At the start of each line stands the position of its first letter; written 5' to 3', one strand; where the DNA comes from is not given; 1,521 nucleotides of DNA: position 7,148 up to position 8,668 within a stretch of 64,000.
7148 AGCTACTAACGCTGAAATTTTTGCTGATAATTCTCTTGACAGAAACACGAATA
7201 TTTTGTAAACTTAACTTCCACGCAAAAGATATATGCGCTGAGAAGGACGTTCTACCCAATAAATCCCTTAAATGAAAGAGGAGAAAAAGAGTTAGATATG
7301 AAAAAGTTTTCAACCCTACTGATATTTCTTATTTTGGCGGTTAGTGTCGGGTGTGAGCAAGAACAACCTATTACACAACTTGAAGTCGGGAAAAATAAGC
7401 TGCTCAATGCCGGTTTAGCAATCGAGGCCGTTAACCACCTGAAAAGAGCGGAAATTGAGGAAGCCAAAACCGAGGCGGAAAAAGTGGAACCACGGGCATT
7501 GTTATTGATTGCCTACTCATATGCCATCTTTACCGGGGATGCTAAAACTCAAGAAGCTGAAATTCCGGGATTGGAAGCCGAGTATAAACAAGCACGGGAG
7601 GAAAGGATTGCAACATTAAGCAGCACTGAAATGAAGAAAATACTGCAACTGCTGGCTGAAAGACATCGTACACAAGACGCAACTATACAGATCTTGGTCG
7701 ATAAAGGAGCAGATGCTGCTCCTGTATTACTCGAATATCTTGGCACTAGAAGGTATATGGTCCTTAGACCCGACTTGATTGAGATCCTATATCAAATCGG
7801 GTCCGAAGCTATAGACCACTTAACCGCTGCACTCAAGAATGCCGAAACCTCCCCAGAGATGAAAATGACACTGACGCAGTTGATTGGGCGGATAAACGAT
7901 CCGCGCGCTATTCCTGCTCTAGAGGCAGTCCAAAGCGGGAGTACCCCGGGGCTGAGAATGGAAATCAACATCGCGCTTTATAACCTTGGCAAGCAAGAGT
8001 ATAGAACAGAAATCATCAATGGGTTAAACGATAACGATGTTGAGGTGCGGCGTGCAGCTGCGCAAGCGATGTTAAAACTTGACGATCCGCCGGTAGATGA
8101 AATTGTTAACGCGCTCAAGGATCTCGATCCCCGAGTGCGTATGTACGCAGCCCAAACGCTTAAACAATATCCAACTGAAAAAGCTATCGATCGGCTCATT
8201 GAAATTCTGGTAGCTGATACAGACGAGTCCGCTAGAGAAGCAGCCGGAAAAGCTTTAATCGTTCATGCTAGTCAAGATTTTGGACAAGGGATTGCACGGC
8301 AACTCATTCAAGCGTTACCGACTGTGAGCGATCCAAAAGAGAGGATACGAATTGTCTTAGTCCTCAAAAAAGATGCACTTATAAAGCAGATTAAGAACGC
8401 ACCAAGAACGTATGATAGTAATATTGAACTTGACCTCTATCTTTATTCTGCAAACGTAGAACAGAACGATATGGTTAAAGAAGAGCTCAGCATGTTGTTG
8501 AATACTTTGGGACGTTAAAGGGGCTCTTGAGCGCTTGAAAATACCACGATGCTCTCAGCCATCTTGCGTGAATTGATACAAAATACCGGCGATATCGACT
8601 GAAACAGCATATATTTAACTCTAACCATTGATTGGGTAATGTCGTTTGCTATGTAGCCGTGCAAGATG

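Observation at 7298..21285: Outer-membrane assembly locus: giant TamB-like protein and BamA each preceded by a paralogous HEAT-repeat lipoprotein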

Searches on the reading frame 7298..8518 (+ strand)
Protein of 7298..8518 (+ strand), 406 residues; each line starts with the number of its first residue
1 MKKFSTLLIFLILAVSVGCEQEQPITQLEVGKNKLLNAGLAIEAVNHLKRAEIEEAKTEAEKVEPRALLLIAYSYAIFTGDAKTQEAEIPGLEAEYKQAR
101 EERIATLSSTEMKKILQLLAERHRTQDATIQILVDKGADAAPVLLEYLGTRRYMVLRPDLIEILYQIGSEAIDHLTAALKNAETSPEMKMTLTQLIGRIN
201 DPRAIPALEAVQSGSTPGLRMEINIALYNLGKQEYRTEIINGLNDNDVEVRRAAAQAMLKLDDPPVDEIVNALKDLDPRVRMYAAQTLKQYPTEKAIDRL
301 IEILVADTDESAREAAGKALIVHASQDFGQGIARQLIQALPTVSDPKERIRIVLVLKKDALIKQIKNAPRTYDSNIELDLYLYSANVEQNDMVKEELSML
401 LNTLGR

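Call 5: search_protein_families(library=pfam, proteins=[window:7298-8518:+], max_evalue=0.01)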
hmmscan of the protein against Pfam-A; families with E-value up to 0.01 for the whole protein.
window:7298-8518:+ (406 aa): 5 families
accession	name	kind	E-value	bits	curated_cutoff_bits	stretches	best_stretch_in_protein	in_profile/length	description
PF13646.12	HEAT_2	-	3.9e-21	75.6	27.7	1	239-320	4-87/88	HEAT repeats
PF03130.22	HEAT_PBS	-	5.9e-12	45.3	20.9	0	280-304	1-25/27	PBS lyase HEAT-like repeat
PF02985.28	HEAT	-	1.3e-09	37.9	23.5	0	239-259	5-25/31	HEAT repeat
PF13513.12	HEAT_EZ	-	0.0028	18.6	27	0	239-257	33-51/55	HEAT-like repeat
PF12717.13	Cnd1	-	0.0074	16.8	26.4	0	236-261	23-48/162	non-SMC mitotic condensation complex subunit 1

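Call 7: find_homologous_proteins(query=window:7298-8518:+)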
Query window:7298-8518:+ (406 aa): 435 proteins with E <= 0.001 among 8000 candidates; the best 120 are listed.
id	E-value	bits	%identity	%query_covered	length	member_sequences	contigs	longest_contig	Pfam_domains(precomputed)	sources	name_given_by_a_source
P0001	1.3e-251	852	100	100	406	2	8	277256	PF02985.29,PF03130.23,PF13646.13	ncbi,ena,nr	ncbi:HEAT repeat domain-containing protein [Candidatus Poribacteria bacterium]|nr:HEAT repeat domain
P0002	2.6e-238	808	94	100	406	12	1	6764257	PF02985.29,PF03130.23,PF13646.13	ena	-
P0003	5.6e-238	807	94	100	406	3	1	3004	PF02985.29,PF03130.23,PF13513.13,PF13646.13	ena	-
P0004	5.7e-234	794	92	100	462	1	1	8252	PF02985.29,PF03130.23,PF13513.13,PF13646.13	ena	-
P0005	1.3e-221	753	88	100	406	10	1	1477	PF02985.29,PF03130.23,PF13646.13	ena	-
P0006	2.8e-220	749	88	100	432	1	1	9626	PF02985.29,PF13646.13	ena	-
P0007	2.6e-218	742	87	100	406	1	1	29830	PF02985.29,PF03130.23,PF13646.13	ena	-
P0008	2.2e-215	733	86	100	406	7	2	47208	PF02985.29,PF03130.23,PF13646.13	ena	-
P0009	4.8e-214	728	84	100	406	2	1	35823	PF02985.29,PF03130.23,PF13513.13,PF13646.13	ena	-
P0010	1.0e-212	724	84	100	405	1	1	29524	PF02985.29,PF03130.23,PF13646.13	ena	-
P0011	9.5e-212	721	83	100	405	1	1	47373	PF02985.29,PF03130.23,PF13646.13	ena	-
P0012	2.7e-211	719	83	100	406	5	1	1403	PF02985.29,PF03130.23,PF13513.13,PF13646.13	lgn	-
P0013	2.8e-211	719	82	100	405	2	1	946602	PF02985.29,PF03130.23,PF13646.13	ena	-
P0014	1.5e-210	717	83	100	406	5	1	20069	PF02985.29,PF03130.23,PF13646.13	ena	-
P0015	3.3e-210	716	82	100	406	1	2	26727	PF02985.29,PF03130.23,PF13646.13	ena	-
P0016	9.1e-210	714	83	100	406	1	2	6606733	PF02985.29,PF13646.13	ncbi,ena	-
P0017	1.7e-209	713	83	100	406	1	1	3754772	PF02985.29,PF13646.13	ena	-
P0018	7.4e-209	711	83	100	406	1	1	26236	PF02985.29,PF03130.23,PF13646.13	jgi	jgi:HEAT repeat protein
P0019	6.0e-208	708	82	100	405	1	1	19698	PF02985.29,PF03130.23,PF13646.13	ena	-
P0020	7.6e-208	708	83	100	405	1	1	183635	PF02985.29,PF03130.23,PF13646.13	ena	-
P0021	6.7e-207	705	81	100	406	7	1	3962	PF02985.29,PF03130.23,PF13646.13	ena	-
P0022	9.3e-207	704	82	100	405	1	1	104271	PF02985.29,PF03130.23,PF13513.13,PF13646.13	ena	-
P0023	7.2e-206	701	82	100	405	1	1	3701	PF02985.29,PF13513.13,PF13646.13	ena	-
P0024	7.4e-206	701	81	100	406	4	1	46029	PF02985.29,PF03130.23,PF13646.13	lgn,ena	-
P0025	1.5e-205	700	82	100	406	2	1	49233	PF02985.29,PF03130.23,PF13646.13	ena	-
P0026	2.0e-205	700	82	100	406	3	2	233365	PF02985.29,PF03130.23,PF13646.13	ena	-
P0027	9.4e-205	698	82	100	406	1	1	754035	PF02985.29,PF03130.23,PF13646.13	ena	-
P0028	1.4e-204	697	81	100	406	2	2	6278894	PF02985.29,PF03130.23,PF13646.13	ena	-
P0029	6.1e-204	695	80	100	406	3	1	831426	PF02985.29,PF03130.23,PF13646.13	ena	-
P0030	7.5e-204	695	82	100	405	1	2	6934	PF02985.29,PF13646.13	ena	-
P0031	1.4e-202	690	81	100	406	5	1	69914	PF02985.29,PF13646.13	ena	-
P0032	3.1e-202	689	80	100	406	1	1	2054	PF02985.29,PF03130.23,PF13646.13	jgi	jgi:HEAT repeat protein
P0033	5.4e-201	685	81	100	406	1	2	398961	PF02985.29,PF03130.23,PF13646.13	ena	-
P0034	5.1e-195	666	77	100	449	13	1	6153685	PF02985.29,PF03130.23,PF13646.13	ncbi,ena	-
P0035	5.6e-194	662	76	100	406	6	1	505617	PF02985.29,PF03130.23,PF13646.13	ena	-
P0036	2.4e-193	660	76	100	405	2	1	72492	PF02985.29,PF03130.23,PF13646.13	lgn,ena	-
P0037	2.7e-193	660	76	100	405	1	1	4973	PF02985.29,PF03130.23,PF13646.13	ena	-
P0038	1.7e-192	657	75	100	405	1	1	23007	PF02985.29,PF13646.13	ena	-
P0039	2.4e-192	657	76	100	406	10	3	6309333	PF02985.29,PF03130.23,PF13513.13,PF13646.13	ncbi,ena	-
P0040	2.6e-192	657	76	100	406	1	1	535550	PF02985.29,PF03130.23,PF13646.13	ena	-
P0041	6.4e-192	655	75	100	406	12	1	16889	PF03130.23,PF13646.13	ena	-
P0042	5.4e-191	652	76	100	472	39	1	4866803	PF02985.29,PF03130.23,PF13513.13,PF13646.13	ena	-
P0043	1.8e-190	651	75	100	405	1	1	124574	PF02985.29,PF13646.13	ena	-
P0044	3.4e-190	650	75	100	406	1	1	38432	PF02985.29,PF03130.23,PF13646.13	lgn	-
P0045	5.5e-190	649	75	100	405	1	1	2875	PF13646.13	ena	-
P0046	1.9e-188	644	76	100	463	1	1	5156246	PF02985.29,PF13646.13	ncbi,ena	-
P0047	5.2e-188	643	75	100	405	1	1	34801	PF02985.29,PF13646.13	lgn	-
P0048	5.9e-187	639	74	100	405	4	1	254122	PF02985.29,PF03130.23,PF13646.13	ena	-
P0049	3.7e-184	630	73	100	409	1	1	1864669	PF02985.29,PF03130.23,PF13646.13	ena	-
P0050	3.3e-181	620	72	100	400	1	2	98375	PF02985.29,PF13646.13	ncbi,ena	-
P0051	4.0e-180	617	71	100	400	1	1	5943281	PF02985.29,PF13646.13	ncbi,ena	-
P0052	8.0e-180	616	73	100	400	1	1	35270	PF02985.29,PF13646.13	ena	-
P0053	1.1e-176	605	70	100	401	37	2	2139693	PF02985.29,PF03130.23,PF13513.13,PF13646.13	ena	-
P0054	1.4e-175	602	71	100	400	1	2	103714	PF02985.29,PF03130.23,PF13646.13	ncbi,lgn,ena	-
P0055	1.2e-174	599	71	100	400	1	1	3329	PF02985.29,PF03130.23,PF13646.13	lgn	-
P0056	1.5e-172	592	70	100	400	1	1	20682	PF02985.29,PF03130.23,PF13646.13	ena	-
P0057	1.1e-171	589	83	83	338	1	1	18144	PF02985.29,PF03130.23,PF13646.13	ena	-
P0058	4.3e-157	541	74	83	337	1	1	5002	PF02985.29,PF03130.23,PF13646.13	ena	-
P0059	8.5e-143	494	59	100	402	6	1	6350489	PF03130.23,PF13646.13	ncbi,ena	-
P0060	6.8e-134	465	66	83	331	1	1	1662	PF02985.29,PF13646.13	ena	-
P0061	1.6e-131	457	59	97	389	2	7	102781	PF02985.29,PF03130.23,PF13646.13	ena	-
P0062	2.2e-128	446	57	97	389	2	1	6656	PF02985.29,PF03130.23,PF13646.13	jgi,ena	-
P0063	1.6e-126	440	80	65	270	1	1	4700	PF13646.13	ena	-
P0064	5.4e-124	432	54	100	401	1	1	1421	PF02985.29,PF03130.23,PF13646.13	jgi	jgi:HEAT repeat protein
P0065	1.9e-122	427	80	62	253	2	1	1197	PF02985.29,PF03130.23,PF13513.13,PF13646.13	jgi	jgi:HEAT repeat protein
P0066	3.9e-122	426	53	97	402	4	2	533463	PF02985.29,PF03130.23,PF13646.13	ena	-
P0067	7.6e-119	415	78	62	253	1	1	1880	PF02985.29,PF03130.23,PF13513.13,PF13646.13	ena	-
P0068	1.8e-113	397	51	100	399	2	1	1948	PF02985.29,PF03130.23,PF13646.13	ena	-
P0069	5.3e-112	393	50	100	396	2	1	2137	PF02985.29,PF03130.23,PF13646.13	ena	-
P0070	3.1e-111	390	51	99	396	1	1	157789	PF02985.29,PF03130.23,PF13646.13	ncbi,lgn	-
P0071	2.6e-110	387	50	99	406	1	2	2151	PF02985.29,PF03130.23,PF13646.13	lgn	-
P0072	8.2e-110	385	50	97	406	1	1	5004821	PF02985.29,PF03130.23,PF13513.13,PF13646.13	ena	-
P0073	8.2e-110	385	50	97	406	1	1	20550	PF02985.29,PF03130.23,PF13513.13,PF13646.13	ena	-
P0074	1.0e-109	385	50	99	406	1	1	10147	PF02985.29,PF03130.23,PF13646.13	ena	-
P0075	1.3e-109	385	50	97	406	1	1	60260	PF02985.29,PF03130.23,PF13513.13,PF13646.13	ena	-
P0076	1.6e-109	384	50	97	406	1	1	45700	PF02985.29,PF03130.23,PF13646.13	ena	-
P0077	2.0e-109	384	49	98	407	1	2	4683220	PF02985.29,PF03130.23,PF13646.13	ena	-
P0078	2.2e-109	384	50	99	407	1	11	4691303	PF02985.29,PF03130.23,PF13513.13,PF13646.13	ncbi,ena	-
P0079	3.8e-109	383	50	100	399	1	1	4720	PF02985.29,PF03130.23,PF13646.13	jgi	jgi:HEAT repeat protein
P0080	4.6e-109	383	49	97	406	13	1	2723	PF02985.29,PF03130.23,PF13646.13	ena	-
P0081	9.8e-109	382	49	98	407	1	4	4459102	PF02985.29,PF03130.23,PF13513.13,PF13646.13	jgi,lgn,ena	jgi:HEAT repeat protein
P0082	1.1e-108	382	49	98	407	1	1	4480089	PF02985.29,PF03130.23,PF13513.13,PF13646.13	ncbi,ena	-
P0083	1.1e-108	382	50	97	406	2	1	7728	PF00514.30,PF02985.29,PF03130.23,PF13646.13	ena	-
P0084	2.6e-108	380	49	99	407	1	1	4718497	PF02985.29,PF03130.23,PF13513.13,PF13646.13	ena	-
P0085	4.3e-108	380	50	95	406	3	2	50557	PF02985.29,PF03130.23,PF13646.13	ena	-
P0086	5.3e-108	379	49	98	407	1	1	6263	PF02985.29,PF03130.23,PF13513.13,PF13646.13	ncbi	-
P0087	1.8e-106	374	48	97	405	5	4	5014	PF02985.29,PF03130.23,PF13646.13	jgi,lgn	jgi:HEAT repeat protein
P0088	9.0e-105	369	48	97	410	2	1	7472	PF02985.29,PF03130.23,PF13646.13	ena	-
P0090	2.9e-99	351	75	54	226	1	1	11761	PF00514.30,PF02985.29,PF03130.23,PF13513.13,PF13646.13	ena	-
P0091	1.0e-96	342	48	100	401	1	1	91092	PF13646.13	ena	-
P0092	4.0e-96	340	48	100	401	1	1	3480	PF13646.13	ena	-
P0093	4.9e-94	333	47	100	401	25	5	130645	PF13646.13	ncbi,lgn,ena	-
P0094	2.6e-93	331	48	100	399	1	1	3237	PF13646.13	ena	-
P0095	2.3e-92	328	46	99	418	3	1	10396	PF02985.29,PF13646.13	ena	-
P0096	3.4e-90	321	48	95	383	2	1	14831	PF02985.29,PF03130.23,PF13646.13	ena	-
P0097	1.1e-89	319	48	97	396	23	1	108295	PF02985.29,PF03130.23,PF13646.13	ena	-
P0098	2.7e-89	318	48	99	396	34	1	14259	PF02985.29,PF03130.23,PF13646.13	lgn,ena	-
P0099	3.5e-89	317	47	98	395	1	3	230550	PF02985.29,PF13646.13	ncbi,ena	-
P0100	4.4e-89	317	48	97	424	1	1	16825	PF02985.29,PF13646.13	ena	-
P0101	4.9e-89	317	48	99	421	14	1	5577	PF13646.13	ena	-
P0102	8.6e-89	316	47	95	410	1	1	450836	PF13646.13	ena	-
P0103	1.0e-88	316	45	99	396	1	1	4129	PF02985.29,PF13646.13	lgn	-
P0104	1.3e-88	316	46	97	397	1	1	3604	PF13646.13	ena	-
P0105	3.5e-88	314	48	94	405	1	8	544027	PF02985.29,PF13646.13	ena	-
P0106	4.8e-88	314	48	94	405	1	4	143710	PF02985.29,PF13646.13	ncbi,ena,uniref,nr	ncbi:hypothetical protein GBAR_LOCUS24118 [Geodia barretti]|uniref:HEAT repeat domain-containing pro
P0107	6.4e-88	313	47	94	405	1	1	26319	PF02985.29,PF13646.13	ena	-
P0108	7.3e-88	313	47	96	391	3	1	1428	PF02985.29,PF13646.13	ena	-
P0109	8.5e-88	313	48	94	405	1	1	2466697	PF02985.29,PF13646.13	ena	-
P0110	9.5e-88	313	47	94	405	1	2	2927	PF02985.29,PF13646.13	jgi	jgi:HEAT repeat protein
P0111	1.0e-87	313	47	94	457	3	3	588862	PF13646.13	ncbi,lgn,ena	-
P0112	1.1e-87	312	47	94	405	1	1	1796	PF02985.29,PF13646.13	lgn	-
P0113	1.2e-87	312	47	94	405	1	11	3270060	PF02985.29,PF13646.13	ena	-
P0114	1.2e-87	312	47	94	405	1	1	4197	PF02985.29,PF13646.13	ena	-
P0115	1.2e-87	312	46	94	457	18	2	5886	PF13646.13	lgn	-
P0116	1.2e-87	312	47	94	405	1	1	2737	PF02985.29,PF13646.13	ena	-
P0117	1.5e-87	312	46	99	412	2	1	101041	PF13646.13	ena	-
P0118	1.6e-87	312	47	94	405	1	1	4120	PF02985.29,PF13646.13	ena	-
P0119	1.6e-87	312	47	94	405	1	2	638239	PF02985.29,PF13646.13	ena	-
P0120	1.6e-87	312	47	94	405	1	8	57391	PF02985.29,PF13646.13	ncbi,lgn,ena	-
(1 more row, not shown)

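Call 10: find_related_loci(query=A1, collection=genome_contigs, flank=10000)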
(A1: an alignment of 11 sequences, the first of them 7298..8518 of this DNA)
Query A1 (406 aa) in genome_contigs; peptide patterns used: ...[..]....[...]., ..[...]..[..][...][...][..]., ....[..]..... (x = any residue, [..] = any of these).
266 stretches matched a pattern; 120 encode a relative of the query (tblastn E <= 1e-3); the best 80 are kept; 69 distinct loci.
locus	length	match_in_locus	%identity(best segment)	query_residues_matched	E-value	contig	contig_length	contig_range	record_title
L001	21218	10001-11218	91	1-406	0e+0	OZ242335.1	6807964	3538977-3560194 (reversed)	MAG: Candidatus Poribacteria bacterium isolate 0e18bbbf-3c5b-4f4e-9be4-718f64127597 genome assembly, chromosome: 1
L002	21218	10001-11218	84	1-406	0e+0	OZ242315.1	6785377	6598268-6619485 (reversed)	MAG: Candidatus Poribacteria bacterium isolate 55818b94-eea9-47de-9476-a843df335cd7 genome assembly, chromosome: 1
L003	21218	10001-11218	83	1-406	0e+0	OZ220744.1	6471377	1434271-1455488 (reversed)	MAG: Candidatus Poribacteria bacterium isolate 67f587a8-c379-43ee-8694-439c00dbce40 genome assembly, chromosome: 1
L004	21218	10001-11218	81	1-406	0e+0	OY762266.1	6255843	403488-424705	MAG: Candidatus Poribacteria bacterium isolate f15cbddf-0c87-47e8-aab1-4ca568006f86 genome assembly, chromosome: 1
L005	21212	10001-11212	76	1-404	0e+0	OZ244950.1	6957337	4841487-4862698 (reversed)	MAG: Candidatus Poribacteria bacterium isolate 1741874c-865a-47cd-958f-7fa2b3d0eca7 genome assembly, chromosome: 1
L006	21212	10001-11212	76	1-404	0e+0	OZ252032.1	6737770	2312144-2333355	MAG: Candidatus Poribacteria bacterium isolate aa3f26ad-70d9-470a-add4-ad97223fdacd genome assembly, chromosome: 1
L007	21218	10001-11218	77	1-406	0e+0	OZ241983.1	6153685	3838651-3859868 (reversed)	MAG: Candidatus Poribacteria bacterium isolate 364a25e6-8d4f-453a-8db8-f2b726c437a0 genome assembly, chromosome: 1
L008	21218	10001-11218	77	1-406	0e+0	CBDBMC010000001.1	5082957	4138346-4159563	MAG: Candidatus Poribacteria bacterium isolate ca8204a3-33b7-44e1-a19a-5b07964ae9a8 genome assembly, contig: contig_1, w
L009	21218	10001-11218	82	1-406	0e+0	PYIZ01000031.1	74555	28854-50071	MAG: Candidatus Poribacteria bacterium isolate PCPOR2b Ga0206366_131, whole genome shotgun sequence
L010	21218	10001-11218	74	1-406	0e+0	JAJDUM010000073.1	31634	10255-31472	MAG: Candidatus Poribacteria bacterium isolate jk18x1bzbins.78 k141_660360, whole genome shotgun sequence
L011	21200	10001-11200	71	1-406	0e+0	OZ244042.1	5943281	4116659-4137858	MAG: Candidatus Poribacteria bacterium isolate 82c2f847-b3a6-4516-8f18-366283cf6473 genome assembly, chromosome: 1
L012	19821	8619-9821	71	1-406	0e+0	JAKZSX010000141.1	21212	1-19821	MAG: Candidatus Poribacteria bacterium isolate Langseth_MAG_00044 Langseth_MAG_00044_000000000141, whole genome shotgun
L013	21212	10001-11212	76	1-404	0e+0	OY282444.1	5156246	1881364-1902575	MAG: uncultured Poribacteria bacterium genome assembly, chromosome: 1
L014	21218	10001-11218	75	1-406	0e+0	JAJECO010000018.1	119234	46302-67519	MAG: Candidatus Poribacteria bacterium isolate jk18xAbins.25 k141_502507, whole genome shotgun sequence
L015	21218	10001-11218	74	1-406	0e+0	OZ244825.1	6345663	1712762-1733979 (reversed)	MAG: Candidatus Poribacteria bacterium isolate 9ee73198-b11f-455e-92bc-43fc746e3fb5 genome assembly, chromosome: 1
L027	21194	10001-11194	47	1-404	4e-103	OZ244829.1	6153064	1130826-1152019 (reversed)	MAG: Candidatus Poribacteria bacterium isolate f10cb695-1b13-44a5-8b8c-8d396a4a49c1 genome assembly, chromosome: 1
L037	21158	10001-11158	48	1-395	2e-95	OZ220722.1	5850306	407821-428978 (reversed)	MAG: Candidatus Poribacteria bacterium isolate 09e4b887-e8cc-4912-b364-6afc626817b5 genome assembly, chromosome: 1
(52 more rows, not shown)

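Call 15: search_protein_families(library=pfam, proteins=[L037:1748-3847:-, L037:3973-4989:+, L037:5205-8021:-, L037:8311-9567:+, L037:9896-11191:+, L037:11317-12483:+, L037:13212-14642:+, L037:14656-15468:+, L037:15920-17020:+], max_evalue=0.001)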
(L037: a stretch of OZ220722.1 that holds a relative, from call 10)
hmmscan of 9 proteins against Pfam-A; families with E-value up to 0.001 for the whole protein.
L037:1748-3847:- (699 aa): 3 families
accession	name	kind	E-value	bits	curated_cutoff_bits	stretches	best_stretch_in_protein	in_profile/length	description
PF00251.26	Glyco_hydro_32N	-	2.4e-19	70.5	22.1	1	255-528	5-298/307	Glycosyl hydrolases family 32 N-terminal domain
PF08244.19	Glyco_hydro_32C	-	1.7e-17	64.4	21.9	1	539-685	1-150/158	Glycosyl hydrolases family 32 C terminal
PF13385.13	Laminin_G_3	-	7e-17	62.4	27.6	1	17-160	20-151/151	Concanavalin A-like lectin/glucanases superfamily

L037:3973-4989:+ (338 aa): 3 families
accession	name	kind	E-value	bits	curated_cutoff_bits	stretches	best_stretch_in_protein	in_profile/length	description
PF13546.12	DDE_5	-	3.4e-09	37.1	27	1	13-192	16-214/272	DDE superfamily endonuclease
PF01609.27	DDE_Tnp_1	-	9.7e-09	35.7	23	1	156-303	76-198/200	Transposase DDE domain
PF04693.18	DDE_Tnp_2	-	0.00054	19.7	20.2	0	136-283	166-292/327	Archaeal putative transposase ISC1217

L037:5205-8021:- (938 aa): 1 family
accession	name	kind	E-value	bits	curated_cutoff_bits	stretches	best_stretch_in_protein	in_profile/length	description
PF00246.29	Peptidase_M14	-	2.8e-20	73.6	21.6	1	111-275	3-133/286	Zinc carboxypeptidase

L037:8311-9567:+ (418 aa): 3 families
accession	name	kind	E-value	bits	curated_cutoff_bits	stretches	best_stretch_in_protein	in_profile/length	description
PF13646.12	HEAT_2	-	1.3e-13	51.5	27.7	1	252-333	4-87/88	HEAT repeats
PF03130.22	HEAT_PBS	-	1.1e-06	29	20.9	0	201-223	2-24/27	PBS lyase HEAT-like repeat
PF02985.28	HEAT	-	0.00042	20.7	23.5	0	253-274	6-27/31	HEAT repeat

L037:9896-11191:+ (431 aa): 2 families
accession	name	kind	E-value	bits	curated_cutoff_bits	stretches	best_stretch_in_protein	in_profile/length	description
PF13646.12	HEAT_2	-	2.2e-28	98.8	27.7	5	264-346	3-87/88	HEAT repeats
PF02985.28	HEAT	-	0.00021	21.7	23.5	0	265-284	5-24/31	HEAT repeat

L037:11317-12483:+ (388 aa): 2 families
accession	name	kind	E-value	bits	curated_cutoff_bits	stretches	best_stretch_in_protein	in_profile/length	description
PF13378.12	MR_MLE_C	-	2.4e-43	148.8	29.4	1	152-374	4-219/219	Enolase C-terminal domain-like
PF02746.21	MR_MLE_N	-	0.00047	20.8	22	0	96-118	95-117/117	Mandelate racemase / muconate lactonizing enzyme, N-terminal domain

L037:13212-14642:+ (476 aa): 2 families
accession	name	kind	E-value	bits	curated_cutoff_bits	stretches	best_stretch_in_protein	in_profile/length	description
PF12679.13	ABC2_membrane_2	-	8.2e-27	94.6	27.2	1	4-475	2-282/283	ABC-2 family transporter protein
PF12698.13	ABC2_membrane_3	-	2.2e-07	30.7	31.6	1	131-262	165-288/347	ABC-2 family transporter protein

L037:14656-15468:+ (270 aa): 4 families
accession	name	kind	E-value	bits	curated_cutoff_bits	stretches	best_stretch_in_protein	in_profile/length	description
PF08281.18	Sigma70_r4_2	-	5.3e-19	68.1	25.7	1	127-179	2-54/54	Sigma-70, region 4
PF04542.20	Sigma70_r2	-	8.7e-15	54.7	24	1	23-89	1-69/71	Sigma-70 region 2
PF04545.22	Sigma70_r4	-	1.5e-13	50.4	24.1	1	132-181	1-50/50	Sigma-70, region 4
PF07638.17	Sigma70_ECF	-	2.7e-08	34.4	21.1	1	7-184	6-184/185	ECF sigma factor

L037:15920-17020:+ (366 aa): 6 families
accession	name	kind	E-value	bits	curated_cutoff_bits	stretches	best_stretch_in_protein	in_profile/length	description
PF03054.22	tRNA_Me_trans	-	7.5e-73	244.9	20.6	1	3-204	2-201/202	tRNA methyl transferase HUP domain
PF20259.3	tRNA_Me_trans_M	-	8.1e-21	73.8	27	1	210-274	2-66/66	tRNA methyl transferase PRC-barrel domain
PF20258.4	tRNA_Me_trans_C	-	1.1e-19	71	20.6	1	282-356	3-77/77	Aminomethyltransferase beta-barrel domain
PF02540.23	NAD_synthase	-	8.5e-05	22.2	21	0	2-77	19-83/242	NAD synthase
PF06508.19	QueC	-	8.6e-05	22.6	22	1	3-191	1-177/210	Queuosine biosynthesis protein QueC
PF24167.1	DUF7411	-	0.00063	19.8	28.7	0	3-42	2-40/194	Family of unknown function (DUF7411)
